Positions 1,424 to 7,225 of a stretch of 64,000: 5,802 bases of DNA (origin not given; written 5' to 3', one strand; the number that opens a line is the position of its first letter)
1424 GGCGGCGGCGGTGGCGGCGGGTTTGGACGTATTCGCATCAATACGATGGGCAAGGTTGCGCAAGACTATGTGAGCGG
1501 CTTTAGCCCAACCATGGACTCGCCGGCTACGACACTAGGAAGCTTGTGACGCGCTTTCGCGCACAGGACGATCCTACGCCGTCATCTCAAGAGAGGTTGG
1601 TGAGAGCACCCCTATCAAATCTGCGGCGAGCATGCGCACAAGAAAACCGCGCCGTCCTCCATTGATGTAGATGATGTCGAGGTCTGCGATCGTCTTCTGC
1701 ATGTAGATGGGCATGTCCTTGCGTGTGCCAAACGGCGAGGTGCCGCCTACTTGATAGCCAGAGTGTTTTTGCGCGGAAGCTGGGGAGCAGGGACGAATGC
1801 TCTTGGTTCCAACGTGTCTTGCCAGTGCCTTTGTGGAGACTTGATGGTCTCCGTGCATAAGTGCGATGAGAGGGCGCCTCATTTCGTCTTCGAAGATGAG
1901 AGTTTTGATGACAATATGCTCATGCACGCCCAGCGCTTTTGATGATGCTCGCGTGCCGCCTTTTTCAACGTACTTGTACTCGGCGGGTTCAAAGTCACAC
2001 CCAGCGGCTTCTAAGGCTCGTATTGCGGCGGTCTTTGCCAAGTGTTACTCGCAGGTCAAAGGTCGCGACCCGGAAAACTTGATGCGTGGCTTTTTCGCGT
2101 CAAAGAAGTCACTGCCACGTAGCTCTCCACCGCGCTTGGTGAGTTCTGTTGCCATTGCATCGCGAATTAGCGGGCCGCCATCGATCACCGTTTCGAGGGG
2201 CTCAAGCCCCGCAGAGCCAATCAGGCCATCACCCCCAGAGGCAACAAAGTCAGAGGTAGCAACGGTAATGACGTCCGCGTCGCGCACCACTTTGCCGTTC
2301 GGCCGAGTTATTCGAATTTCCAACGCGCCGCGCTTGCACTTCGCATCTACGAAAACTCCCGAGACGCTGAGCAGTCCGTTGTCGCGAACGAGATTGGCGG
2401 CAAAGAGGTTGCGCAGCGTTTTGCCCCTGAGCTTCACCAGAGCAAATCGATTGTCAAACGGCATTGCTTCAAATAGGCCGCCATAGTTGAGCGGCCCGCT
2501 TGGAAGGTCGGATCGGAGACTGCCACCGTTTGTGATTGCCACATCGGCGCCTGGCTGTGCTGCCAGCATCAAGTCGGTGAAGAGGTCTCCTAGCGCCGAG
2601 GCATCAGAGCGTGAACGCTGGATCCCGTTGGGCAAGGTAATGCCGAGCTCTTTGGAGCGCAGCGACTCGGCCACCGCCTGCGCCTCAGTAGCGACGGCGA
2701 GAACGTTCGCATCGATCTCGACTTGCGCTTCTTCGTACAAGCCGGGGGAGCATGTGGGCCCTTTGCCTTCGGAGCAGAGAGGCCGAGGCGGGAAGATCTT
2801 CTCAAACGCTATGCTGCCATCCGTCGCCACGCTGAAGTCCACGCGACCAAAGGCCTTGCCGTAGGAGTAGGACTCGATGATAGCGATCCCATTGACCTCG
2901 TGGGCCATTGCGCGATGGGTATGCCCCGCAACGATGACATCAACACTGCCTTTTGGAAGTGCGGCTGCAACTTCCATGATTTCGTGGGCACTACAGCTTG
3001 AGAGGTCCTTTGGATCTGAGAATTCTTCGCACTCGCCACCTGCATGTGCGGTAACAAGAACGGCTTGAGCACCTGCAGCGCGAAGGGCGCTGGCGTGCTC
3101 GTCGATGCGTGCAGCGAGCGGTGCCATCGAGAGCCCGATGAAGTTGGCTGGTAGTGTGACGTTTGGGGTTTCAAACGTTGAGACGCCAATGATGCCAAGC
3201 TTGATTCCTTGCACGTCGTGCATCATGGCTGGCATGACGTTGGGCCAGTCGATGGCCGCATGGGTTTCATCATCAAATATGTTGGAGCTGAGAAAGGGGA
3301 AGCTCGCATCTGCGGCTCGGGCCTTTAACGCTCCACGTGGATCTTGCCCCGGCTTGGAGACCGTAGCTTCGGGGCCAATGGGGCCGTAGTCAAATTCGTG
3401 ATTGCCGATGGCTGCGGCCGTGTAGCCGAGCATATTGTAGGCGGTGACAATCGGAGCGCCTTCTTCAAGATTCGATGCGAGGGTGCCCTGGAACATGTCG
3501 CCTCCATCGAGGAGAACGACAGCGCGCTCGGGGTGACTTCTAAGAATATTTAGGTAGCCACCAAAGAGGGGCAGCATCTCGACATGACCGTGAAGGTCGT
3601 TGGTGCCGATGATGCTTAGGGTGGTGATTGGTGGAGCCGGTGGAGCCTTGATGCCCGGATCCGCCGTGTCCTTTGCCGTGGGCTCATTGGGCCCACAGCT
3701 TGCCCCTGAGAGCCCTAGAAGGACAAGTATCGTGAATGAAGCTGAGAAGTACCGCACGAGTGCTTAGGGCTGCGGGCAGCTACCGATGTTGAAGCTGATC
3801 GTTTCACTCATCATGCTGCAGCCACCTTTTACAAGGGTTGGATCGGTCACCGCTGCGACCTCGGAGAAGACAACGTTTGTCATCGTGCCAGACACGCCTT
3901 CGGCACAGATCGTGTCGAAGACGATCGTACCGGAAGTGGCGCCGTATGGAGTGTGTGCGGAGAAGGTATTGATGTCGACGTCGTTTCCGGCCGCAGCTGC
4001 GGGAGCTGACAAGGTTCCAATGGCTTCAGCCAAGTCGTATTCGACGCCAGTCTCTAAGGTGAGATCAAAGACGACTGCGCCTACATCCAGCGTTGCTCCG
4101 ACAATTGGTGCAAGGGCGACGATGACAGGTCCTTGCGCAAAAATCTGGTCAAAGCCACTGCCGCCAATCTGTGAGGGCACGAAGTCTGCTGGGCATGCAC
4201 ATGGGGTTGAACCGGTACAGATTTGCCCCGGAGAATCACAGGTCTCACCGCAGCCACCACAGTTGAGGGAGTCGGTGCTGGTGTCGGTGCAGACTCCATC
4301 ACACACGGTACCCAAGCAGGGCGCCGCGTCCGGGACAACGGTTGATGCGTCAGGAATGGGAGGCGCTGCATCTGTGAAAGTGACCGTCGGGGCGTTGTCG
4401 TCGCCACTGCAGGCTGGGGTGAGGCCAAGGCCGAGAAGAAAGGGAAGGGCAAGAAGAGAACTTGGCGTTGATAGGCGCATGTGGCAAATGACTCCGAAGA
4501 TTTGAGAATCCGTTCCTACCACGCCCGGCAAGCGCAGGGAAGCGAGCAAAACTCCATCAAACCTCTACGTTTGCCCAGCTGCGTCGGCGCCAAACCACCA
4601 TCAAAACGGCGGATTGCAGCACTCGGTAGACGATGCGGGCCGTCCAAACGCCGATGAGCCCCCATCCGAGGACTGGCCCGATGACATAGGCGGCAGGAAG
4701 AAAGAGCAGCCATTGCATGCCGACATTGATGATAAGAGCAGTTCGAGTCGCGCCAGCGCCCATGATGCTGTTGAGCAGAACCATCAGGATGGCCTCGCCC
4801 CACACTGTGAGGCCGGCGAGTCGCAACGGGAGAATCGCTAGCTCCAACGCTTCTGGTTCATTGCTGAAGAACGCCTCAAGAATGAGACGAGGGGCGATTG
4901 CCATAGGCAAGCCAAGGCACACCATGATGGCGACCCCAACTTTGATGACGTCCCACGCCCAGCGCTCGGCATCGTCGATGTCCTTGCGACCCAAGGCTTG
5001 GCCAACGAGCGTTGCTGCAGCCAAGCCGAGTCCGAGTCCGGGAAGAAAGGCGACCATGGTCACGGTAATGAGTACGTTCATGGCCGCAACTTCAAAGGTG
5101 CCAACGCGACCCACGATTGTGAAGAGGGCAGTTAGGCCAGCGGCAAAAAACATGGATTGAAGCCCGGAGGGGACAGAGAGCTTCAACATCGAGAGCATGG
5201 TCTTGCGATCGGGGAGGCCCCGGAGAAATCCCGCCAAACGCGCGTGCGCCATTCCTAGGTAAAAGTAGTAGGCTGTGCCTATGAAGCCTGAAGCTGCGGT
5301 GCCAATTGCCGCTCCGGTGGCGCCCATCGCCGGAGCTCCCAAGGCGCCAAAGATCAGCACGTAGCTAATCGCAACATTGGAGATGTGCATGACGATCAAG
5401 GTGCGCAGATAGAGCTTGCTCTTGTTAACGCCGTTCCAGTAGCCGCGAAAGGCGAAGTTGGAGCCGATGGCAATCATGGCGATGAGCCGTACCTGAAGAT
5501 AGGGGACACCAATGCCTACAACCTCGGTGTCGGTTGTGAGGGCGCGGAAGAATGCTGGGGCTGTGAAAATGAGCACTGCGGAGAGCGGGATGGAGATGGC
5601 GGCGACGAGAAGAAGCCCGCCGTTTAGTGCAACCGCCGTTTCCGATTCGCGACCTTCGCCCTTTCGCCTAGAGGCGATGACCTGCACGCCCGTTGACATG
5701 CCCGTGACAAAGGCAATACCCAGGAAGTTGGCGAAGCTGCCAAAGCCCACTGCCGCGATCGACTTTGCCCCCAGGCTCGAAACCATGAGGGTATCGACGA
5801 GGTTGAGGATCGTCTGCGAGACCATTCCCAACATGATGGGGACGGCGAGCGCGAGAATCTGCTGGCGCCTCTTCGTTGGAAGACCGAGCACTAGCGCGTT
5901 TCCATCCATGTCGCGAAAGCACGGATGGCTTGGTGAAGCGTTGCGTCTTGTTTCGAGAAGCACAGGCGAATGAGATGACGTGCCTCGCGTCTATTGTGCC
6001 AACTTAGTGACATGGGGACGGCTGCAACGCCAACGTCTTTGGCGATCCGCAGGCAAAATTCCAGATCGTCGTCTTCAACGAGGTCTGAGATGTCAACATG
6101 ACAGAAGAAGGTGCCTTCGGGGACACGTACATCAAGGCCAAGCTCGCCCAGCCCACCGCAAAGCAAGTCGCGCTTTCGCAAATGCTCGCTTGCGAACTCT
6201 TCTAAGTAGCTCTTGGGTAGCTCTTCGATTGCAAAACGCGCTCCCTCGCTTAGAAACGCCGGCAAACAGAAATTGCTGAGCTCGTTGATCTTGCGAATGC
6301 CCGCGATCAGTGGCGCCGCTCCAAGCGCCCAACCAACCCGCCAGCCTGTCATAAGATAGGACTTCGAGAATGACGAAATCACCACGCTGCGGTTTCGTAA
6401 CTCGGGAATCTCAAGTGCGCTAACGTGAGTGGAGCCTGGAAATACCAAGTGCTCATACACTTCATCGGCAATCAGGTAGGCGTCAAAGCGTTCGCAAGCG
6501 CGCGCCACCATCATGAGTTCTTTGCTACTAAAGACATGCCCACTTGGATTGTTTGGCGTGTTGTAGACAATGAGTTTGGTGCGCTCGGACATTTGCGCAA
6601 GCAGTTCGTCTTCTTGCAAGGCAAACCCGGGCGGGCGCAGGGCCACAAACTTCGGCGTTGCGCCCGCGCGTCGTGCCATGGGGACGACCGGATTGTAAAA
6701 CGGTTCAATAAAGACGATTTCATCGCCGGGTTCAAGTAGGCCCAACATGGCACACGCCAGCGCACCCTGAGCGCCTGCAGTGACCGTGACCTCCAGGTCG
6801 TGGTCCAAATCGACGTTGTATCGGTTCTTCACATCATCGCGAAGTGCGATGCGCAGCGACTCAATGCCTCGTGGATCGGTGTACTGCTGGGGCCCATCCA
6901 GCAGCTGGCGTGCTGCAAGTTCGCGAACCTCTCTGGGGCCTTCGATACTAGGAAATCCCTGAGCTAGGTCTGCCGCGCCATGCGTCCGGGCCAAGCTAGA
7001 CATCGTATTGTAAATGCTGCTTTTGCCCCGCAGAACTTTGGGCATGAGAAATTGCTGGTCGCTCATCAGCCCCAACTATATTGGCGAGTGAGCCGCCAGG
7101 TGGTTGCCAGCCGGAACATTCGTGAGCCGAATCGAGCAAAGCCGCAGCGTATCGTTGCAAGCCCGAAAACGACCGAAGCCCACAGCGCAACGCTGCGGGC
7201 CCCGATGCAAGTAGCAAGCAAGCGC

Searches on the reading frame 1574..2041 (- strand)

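Call 62: search_protein_families(library=pfam, proteins=[window:1574-2041:-], max_evalue=0.0001)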
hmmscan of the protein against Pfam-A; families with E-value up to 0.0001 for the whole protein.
window:1574-2041:- (155 aa): 1 family
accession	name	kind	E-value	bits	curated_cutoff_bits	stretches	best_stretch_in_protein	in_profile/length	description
PF04073.20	tRNA_edit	-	6.6e-25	88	25.5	1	33-143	10-121/123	Aminoacyl-tRNA editing domain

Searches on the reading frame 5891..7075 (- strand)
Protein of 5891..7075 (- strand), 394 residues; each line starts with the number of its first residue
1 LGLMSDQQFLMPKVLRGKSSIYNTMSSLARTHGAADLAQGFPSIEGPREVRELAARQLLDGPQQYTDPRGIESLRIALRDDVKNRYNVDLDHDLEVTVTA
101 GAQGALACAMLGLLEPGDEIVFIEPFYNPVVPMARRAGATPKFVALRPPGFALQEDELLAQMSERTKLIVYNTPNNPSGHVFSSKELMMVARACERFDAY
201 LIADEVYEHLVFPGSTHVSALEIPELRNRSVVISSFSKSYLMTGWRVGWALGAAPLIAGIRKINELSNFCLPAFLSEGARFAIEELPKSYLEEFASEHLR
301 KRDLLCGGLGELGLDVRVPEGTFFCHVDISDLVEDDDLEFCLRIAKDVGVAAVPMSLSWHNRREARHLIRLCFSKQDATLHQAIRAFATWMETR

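Call 62: search_protein_families(library=pfam, proteins=[window:5891-7075:-], max_evalue=0.0001)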
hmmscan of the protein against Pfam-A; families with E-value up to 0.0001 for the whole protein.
window:5891-7075:- (394 aa): 2 families
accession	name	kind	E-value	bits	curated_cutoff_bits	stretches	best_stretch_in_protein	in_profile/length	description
PF00155.27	Aminotran_1_2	-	6.6e-50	170.7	19.7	1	37-386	6-360/361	Aminotransferase class I and II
PF00266.25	Aminotran_5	-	1.9e-05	24.2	21.5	1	79-205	49-176/371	Aminotransferase class-V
